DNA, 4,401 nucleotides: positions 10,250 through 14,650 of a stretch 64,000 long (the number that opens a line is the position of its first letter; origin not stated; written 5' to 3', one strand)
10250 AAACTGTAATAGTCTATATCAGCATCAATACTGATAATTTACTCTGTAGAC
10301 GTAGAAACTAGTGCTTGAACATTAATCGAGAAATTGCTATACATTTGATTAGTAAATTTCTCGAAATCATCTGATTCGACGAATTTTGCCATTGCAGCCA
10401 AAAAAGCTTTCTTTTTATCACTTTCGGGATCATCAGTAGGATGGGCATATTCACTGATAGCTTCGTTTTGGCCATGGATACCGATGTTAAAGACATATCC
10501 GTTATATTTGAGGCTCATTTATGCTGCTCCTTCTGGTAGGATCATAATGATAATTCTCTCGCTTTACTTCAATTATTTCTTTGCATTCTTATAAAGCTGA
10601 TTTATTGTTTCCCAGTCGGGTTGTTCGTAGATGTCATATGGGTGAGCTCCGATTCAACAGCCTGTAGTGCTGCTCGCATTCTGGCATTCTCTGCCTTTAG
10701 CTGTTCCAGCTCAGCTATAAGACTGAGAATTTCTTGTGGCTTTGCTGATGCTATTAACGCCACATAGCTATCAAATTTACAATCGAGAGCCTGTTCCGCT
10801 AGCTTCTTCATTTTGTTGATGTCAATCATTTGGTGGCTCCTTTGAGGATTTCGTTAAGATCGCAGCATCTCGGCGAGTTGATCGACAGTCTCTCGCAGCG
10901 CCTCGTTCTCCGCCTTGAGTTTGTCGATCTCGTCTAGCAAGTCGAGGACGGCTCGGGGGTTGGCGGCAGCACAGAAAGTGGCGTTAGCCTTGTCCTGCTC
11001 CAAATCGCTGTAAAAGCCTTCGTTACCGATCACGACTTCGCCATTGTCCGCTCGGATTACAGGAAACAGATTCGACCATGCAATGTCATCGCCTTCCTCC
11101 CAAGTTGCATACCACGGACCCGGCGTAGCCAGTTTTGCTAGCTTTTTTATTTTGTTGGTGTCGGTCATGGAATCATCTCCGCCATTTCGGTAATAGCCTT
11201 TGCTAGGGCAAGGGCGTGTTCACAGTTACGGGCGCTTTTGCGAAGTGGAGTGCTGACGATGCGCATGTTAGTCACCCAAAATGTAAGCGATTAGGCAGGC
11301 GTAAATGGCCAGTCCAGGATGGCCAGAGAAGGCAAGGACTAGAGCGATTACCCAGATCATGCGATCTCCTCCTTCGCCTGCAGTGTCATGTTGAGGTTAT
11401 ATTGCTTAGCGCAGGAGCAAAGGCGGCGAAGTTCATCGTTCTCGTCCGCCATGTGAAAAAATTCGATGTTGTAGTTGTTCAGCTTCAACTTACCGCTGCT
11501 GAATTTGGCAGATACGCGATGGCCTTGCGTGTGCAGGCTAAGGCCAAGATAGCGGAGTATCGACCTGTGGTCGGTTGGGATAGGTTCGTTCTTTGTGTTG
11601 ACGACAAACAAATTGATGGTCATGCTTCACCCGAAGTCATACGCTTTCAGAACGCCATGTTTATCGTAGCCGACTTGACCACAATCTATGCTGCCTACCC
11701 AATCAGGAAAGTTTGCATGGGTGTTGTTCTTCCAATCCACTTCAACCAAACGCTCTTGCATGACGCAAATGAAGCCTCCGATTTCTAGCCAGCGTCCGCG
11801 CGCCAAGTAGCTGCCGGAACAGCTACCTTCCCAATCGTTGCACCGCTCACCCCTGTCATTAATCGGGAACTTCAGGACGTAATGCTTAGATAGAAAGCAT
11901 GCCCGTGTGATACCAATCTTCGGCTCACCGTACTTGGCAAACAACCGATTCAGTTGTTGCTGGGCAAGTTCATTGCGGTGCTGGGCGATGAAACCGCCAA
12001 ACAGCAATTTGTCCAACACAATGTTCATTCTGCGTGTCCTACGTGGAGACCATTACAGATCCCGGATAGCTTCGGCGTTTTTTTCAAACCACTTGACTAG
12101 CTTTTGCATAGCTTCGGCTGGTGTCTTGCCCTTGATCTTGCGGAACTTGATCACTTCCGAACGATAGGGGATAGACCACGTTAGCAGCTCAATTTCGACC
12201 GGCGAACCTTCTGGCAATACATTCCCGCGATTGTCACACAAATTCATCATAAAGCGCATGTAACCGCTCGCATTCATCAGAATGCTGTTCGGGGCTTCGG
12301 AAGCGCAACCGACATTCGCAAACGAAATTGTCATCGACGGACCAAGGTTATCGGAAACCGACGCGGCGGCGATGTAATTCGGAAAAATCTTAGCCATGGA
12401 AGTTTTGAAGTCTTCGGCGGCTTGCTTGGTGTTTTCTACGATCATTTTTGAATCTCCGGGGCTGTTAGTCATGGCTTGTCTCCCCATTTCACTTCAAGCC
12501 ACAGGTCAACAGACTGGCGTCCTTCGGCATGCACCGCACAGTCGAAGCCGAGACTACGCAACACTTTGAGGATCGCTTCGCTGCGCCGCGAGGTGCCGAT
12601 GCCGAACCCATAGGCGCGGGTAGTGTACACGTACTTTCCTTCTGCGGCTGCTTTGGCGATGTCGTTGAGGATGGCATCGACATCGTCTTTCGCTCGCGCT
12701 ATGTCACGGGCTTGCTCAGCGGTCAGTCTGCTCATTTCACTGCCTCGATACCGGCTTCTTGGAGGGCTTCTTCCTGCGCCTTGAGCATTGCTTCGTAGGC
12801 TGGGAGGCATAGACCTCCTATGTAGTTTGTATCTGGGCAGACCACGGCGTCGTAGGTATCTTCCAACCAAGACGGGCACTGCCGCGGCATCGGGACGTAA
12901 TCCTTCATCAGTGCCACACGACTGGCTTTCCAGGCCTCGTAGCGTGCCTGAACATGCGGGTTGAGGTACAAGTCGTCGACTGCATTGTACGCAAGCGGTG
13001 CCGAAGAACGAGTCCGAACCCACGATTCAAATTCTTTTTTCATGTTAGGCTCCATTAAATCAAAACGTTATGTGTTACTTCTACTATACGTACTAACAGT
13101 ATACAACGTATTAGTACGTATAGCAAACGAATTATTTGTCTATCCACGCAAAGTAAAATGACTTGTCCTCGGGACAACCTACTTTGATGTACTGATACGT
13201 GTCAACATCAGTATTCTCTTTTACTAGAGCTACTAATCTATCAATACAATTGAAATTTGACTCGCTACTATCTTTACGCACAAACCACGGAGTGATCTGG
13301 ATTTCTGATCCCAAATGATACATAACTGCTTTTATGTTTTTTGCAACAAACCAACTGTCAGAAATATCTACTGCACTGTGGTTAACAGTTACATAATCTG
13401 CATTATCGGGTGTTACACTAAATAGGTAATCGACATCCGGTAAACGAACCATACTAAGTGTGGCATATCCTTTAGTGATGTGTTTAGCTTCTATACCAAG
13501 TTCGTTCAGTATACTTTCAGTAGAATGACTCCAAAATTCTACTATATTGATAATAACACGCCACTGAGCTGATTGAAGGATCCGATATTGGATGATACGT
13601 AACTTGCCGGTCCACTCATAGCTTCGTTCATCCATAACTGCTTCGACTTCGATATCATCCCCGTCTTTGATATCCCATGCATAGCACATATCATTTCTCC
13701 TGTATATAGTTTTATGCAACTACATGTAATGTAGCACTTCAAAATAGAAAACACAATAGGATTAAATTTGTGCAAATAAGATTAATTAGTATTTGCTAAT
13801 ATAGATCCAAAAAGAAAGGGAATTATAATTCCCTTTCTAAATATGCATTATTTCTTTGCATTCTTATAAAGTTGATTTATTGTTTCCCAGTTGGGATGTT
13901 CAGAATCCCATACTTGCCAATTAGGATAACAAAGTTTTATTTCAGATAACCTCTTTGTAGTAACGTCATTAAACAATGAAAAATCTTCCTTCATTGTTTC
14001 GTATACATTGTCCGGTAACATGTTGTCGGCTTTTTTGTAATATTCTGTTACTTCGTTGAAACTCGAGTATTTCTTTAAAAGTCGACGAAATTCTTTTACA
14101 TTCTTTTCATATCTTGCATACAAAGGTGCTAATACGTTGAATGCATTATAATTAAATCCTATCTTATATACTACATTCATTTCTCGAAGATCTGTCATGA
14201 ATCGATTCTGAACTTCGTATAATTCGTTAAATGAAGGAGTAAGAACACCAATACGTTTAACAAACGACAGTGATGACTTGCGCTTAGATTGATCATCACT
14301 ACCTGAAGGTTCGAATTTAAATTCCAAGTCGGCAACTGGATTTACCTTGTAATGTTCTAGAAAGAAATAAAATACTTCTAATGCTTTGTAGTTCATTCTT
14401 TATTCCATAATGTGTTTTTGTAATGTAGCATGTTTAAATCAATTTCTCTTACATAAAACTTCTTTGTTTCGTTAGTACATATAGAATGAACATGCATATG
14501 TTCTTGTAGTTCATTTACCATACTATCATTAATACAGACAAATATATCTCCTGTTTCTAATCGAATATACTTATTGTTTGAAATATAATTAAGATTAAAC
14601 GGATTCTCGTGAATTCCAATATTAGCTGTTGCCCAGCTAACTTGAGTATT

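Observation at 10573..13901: A 3.2-kb GC-rich island bounded by a 55-bp direct repeat of a gene 3' end, a likely recombination scar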

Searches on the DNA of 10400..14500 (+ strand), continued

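Call 13: get_annotated_region(hit=H8, flank=3000)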
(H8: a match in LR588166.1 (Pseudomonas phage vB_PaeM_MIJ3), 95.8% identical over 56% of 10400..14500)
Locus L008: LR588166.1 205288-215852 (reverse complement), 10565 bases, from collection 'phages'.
description: Pseudomonas phage vB_PaeM_MIJ3.
organism: Pseudomonas phage vB_PaeM_MIJ3 (NCBI taxid 2567864)
taxonomy: Viruses; Duplodnaviria; Heunggongvirae; Uroviricota; Caudoviricetes; Arenbergviridae; Wroclawvirus
host: -; source: -; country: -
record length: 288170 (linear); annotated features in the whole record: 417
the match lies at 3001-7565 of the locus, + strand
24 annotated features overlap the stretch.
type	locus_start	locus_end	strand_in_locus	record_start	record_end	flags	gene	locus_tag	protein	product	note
CDS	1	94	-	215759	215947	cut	-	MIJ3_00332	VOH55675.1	hypothetical protein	-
CDS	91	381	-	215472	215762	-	-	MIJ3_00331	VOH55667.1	hypothetical protein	-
CDS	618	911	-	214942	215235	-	-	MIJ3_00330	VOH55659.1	hypothetical protein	-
CDS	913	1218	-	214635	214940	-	-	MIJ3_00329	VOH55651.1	hypothetical protein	-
CDS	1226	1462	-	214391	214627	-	-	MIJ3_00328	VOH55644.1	hypothetical protein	-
CDS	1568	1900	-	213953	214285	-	-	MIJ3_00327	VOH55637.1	hypothetical protein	-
CDS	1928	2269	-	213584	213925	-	-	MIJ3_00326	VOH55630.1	hypothetical protein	-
CDS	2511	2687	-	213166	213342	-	-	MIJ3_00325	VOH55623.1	hypothetical protein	-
CDS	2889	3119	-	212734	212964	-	-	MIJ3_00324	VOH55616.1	hypothetical protein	-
CDS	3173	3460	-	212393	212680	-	-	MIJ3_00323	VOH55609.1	hypothetical protein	-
CDS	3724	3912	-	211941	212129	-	-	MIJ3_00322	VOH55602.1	hypothetical protein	-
CDS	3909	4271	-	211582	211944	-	-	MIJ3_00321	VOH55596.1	Hypothetical protein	-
CDS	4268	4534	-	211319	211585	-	-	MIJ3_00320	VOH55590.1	hypothetical protein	-; conserved hypothetical protein; gp24.2 conserved hypothetical protein; gp24.2 hypothetical protein; gp48; ...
CDS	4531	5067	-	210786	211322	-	-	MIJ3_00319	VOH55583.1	hypothetical protein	-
CDS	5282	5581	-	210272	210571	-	-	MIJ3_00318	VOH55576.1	hypothetical protein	Hypothetical protein; conserved hypothetical protein; gene 48 protein; hypothetical protein; putative predicted product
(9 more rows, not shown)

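Call 20: search_dna_similar(query=window:10630-13055:+, collection=phages, mode=distant, max_rows=60)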
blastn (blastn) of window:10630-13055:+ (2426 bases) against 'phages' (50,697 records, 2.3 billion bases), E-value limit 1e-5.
Records with a match: 109; places in all: 110; records where one place covers at least 80% of the query: 1.
Best place of each record, by identity: 95-99% 7; 90-95% 4; 80-90% 53; 60-80% 45.
By first word of the organism name: Pseudomonas 109.
By host as written in the record: Pseudomonas aeruginosa 49; - 10; Pseudomonas aeruginosa PA14 9; Pseudomonas sp. 7; Pseudomonas aeruginosa PAO1 6; Pseudomonas aeruginosa PAK 4; Pseudomonas aeruginosa CHA 3; Pseudomonas aeruginosa YMC11/02/R656 2; and 15 more.
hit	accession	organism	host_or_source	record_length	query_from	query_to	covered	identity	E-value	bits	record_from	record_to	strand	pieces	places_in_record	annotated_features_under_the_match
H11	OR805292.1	Pseudomonas phage Cassandra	Pseudomonas aeruginosa PAO1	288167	1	2426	94%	97.3%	0e+0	3821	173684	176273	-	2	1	hypothetical protein (x10)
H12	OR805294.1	Pseudomonas phage Ettore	Pseudomonas aeruginosa PAO1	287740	456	2426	66%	96.0%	0e+0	2597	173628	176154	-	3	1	hypothetical protein (x8)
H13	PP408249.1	Pseudomonas phage vB_Pa-PAC2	Pseudomonas aeruginosa PAO1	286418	500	2426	63%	97.5%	0e+0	2583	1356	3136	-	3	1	hypothetical protein (x6) | 4Fe-4S ferredoxin-type domain-containing protein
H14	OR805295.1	Pseudomonas phage Paride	Pseudomonas aeruginosa PAO1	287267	500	2136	57%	96.9%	0e+0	2290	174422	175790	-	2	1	hypothetical protein (x5)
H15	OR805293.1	Pseudomonas phage Deifobo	Pseudomonas aeruginosa PAO1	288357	500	2117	56%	96.9%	0e+0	2263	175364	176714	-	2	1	hypothetical protein (x6)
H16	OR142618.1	Pseudomonas phage Callisto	Pseudomonas aeruginosa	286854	68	2426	52%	95.5%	0e+0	2009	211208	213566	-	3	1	hypothetical protein (x5)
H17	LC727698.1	Pseudomonas phage sp. 30-3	Pseudomonas aeruginosa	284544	266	2426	31%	96.8%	4e-144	1226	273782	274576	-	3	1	hypothetical protein (x3)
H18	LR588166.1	Pseudomonas phage vB_PaeM_MIJ3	-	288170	274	2117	26%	92.9%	8e-121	936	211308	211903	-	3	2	Hypothetical protein | hypothetical protein (x2)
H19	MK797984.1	Pseudomonas phage vB_PaeM_PA5oct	-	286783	12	2117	23%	93.0%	4e-118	826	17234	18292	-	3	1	LTR region found with double sequencing coverage, indicating a ... | hypothetical protein (x4)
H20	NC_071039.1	Pseudomonas phage vB_PaeM_PA5oct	-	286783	12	2117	23%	93.0%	4e-118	826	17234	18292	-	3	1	LTR region found with double sequencing coverage, indicating a ... | hypothetical protein (x4)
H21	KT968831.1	Pseudomonas phage YMC11/02/R656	Pseudomonas aeruginosa YMC11/02/R656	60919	532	2106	14%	73.8%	3e-37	244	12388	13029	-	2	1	hypothetical protein (x4)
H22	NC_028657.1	Pseudomonas phage YMC11/02/R656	Pseudomonas aeruginosa YMC11/02/R656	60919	532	2106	14%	73.8%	3e-37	244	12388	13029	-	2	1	hypothetical protein (x3) | ead/Ea22-like family protein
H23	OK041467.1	Pseudomonas phage PAE2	Pseudomonas aeruginosa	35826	60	328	11%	74.1%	3e-25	220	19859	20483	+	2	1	hypothetical protein (x3)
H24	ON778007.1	Pseudomonas phage vB_Pae_LC3I3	Pseudomonas aeruginosa PA14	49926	1839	2106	11%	72.1%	1e-42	182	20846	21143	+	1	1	hypothetical protein (x2)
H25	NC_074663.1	Pseudomonas phage vB_Pae_LC3I3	Pseudomonas aeruginosa PA14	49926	1839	2106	11%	72.1%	1e-42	182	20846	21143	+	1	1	hypothetical protein (x2)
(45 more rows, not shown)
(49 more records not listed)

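Call 44: get_annotated_region(hit=H22, flank=2500)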
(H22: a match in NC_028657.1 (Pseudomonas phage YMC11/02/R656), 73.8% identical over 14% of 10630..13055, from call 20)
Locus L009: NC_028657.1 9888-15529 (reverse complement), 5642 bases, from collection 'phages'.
description: Pseudomonas phage YMC11/02/R656, complete genome.
organism: Pseudomonas phage YMC11/02/R656 (NCBI taxid 1755689)
taxonomy: Viruses; Duplodnaviria; Heunggongvirae; Uroviricota; Caudoviricetes
host: Pseudomonas aeruginosa YMC11/02/R656; source: -; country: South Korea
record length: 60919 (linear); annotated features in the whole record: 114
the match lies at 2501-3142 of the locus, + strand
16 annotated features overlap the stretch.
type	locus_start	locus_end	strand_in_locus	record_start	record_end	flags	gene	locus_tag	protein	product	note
CDS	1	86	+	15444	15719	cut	-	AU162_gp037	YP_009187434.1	hypothetical protein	-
CDS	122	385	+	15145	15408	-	-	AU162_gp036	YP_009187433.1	hypothetical protein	-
CDS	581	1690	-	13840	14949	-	-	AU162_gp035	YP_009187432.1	integrase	-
CDS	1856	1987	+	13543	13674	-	-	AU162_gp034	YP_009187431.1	hypothetical protein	-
CDS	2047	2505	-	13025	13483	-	-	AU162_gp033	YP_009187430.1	ead/Ea22-like family protein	-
CDS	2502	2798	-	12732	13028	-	-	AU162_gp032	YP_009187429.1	hypothetical protein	-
CDS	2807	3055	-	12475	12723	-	-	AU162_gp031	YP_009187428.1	hypothetical protein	-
CDS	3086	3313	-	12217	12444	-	-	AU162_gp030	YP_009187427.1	hypothetical protein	-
CDS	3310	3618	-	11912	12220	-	-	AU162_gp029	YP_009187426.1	hypothetical protein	orf41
CDS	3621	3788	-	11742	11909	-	-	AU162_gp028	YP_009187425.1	hypothetical protein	-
CDS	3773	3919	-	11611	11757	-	-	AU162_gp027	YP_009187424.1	hypothetical protein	-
CDS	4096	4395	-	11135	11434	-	-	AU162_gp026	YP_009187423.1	hypothetical protein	-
CDS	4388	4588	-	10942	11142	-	-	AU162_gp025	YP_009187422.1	hypothetical protein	-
CDS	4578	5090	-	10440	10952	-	-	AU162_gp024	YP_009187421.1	hypothetical protein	-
CDS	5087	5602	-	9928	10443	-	-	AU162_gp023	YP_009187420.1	HNH endonuclease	-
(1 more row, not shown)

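Call 45: get_annotated_region(hit=H23, flank=2000)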
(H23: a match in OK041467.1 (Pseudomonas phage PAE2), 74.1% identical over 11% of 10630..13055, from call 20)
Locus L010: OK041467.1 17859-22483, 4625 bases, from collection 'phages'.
description: Pseudomonas phage PAE2, complete genome.
organism: Pseudomonas phage PAE2 (NCBI taxid 2884453)
taxonomy: Viruses; Duplodnaviria; Heunggongvirae; Uroviricota; Caudoviricetes
host: Pseudomonas aeruginosa; source: -; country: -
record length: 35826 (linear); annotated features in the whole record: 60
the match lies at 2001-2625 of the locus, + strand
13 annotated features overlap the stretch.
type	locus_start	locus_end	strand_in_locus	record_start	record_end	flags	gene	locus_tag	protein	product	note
CDS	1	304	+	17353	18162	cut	-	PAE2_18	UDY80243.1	putative integrase protein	pfam00589,Phage integrase family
CDS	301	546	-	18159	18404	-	-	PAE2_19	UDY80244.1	hypothetical protein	-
CDS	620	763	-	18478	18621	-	-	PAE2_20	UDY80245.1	hypothetical protein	-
CDS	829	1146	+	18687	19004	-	-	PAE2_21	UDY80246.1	hypothetical protein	-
CDS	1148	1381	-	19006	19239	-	-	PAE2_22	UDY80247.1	hypothetical protein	-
CDS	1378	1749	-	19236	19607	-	-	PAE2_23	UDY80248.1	hypothetical protein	-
CDS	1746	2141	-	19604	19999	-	-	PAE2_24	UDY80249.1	hypothetical protein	-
CDS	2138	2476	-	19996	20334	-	-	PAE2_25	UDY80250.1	hypothetical protein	-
CDS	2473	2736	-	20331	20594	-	-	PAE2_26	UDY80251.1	hypothetical protein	-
CDS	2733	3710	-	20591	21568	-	-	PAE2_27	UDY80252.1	hypothetical protein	-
CDS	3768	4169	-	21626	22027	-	-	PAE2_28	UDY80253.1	hypothetical protein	-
CDS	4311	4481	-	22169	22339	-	-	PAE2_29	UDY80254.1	hypothetical protein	-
CDS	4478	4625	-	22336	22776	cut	-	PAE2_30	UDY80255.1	hypothetical protein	-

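Call 55: search_dna_similar(query=L003:3490-5950:+, collection=phages, mode=distant, max_rows=30)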
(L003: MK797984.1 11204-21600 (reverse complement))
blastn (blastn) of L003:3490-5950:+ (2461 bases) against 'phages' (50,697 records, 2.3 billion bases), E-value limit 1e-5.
Records with a match: 211; places in all: 243; records where one place covers at least 80% of the query: 2.
Best place of each record, by identity: >=99% 28; 95-99% 71; 90-95% 73; 80-90% 19; 60-80% 20.
By first word of the organism name: Pseudomonas 211.
By host as written in the record: Pseudomonas aeruginosa 87; Pseudomonas aeruginosa PAO1 26; Pseudomonas aeruginosa PAK 14; - 12; Pseudomonas aeruginosa PA14 9; Pseudomonas aeruginosa 147 3; Pseudomonas sp. 3; Pseudomonas aeruginosa PA1 3; and 34 more.
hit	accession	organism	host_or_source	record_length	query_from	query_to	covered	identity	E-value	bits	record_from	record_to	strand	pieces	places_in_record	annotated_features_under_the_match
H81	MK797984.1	Pseudomonas phage vB_PaeM_PA5oct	-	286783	1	2461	100%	100.0%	0e+0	4439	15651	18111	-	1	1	LTR region found with double sequencing coverage, indicating a ... | hypothetical protein (x6)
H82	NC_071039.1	Pseudomonas phage vB_PaeM_PA5oct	-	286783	1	2461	100%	100.0%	0e+0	4439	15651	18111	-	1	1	LTR region found with double sequencing coverage, indicating a ... | hypothetical protein (x5) | dual specificity phosphatase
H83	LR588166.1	Pseudomonas phage vB_PaeM_MIJ3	-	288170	548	2460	78%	98.6%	0e+0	3325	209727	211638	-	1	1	hypothetical protein (x3) | virion structural protein: virion structural protein | Hypothetical protein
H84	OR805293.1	Pseudomonas phage Deifobo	Pseudomonas aeruginosa PAO1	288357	565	2460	77%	99.0%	0e+0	3345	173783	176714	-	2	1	hypothetical protein (x9)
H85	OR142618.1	Pseudomonas phage Callisto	Pseudomonas aeruginosa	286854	600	1474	36%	97.6%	0e+0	1484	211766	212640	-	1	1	hypothetical protein (x3)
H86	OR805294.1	Pseudomonas phage Ettore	Pseudomonas aeruginosa PAO1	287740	600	1756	34%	94.2%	0e+0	1304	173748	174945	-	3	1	hypothetical protein (x5)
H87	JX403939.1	Pseudomonas phage YMC/01/01/P52_PAE_BP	Pseudomonas aeruginosa YMC/01/01/P52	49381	1405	2404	28%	90.6%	0e+0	935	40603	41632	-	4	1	hypothetical protein (x4)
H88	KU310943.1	Pseudomonas phage YMC11/07/P54_PAE_BP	carbapenem-resistant Pseudomonas ...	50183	1405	2404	28%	90.6%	0e+0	935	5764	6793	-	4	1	hypothetical protein (x5)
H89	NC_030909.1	Pseudomonas phage YMC11/07/P54_PAE_BP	carbapenem-resistant Pseudomonas ...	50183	1405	2404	28%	90.6%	0e+0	935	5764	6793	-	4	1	dual specificity protein phosphatase family protein | hypothetical protein (x3) | transcriptional regulator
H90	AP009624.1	Pseudomonas phage PAJU2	Pseudomonas aeruginosa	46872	1439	2404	26%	93.7%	0e+0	961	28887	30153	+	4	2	hypothetical protein (x6)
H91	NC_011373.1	Pseudomonas phage PAJU2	Pseudomonas aeruginosa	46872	1439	2404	26%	93.7%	0e+0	961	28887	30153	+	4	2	dual specificity protein phosphatase family protein | hypothetical protein (x5)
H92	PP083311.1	Pseudomonas phage VB_PaD_phPA-G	Pseudomonas aeruginosa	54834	1405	2404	26%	89.0%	0e+0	828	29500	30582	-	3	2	hypothetical protein (x5)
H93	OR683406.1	Pseudomonas phage Marin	Pseudomonas aeruginosa F002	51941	1439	2404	24%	94.4%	0e+0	910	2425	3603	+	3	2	tyrosine phosphatase superfamily protein | hypothetical protein (x4) | DnaJ/Hsp40 cysteine-rich domain superfamily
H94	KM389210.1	Pseudomonas phage DO4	-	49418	1405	2404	24%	91.5%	0e+0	835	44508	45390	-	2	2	record has no annotation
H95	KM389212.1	Pseudomonas phage JBD88b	-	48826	1405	2404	24%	91.5%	0e+0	835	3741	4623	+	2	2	record has no annotation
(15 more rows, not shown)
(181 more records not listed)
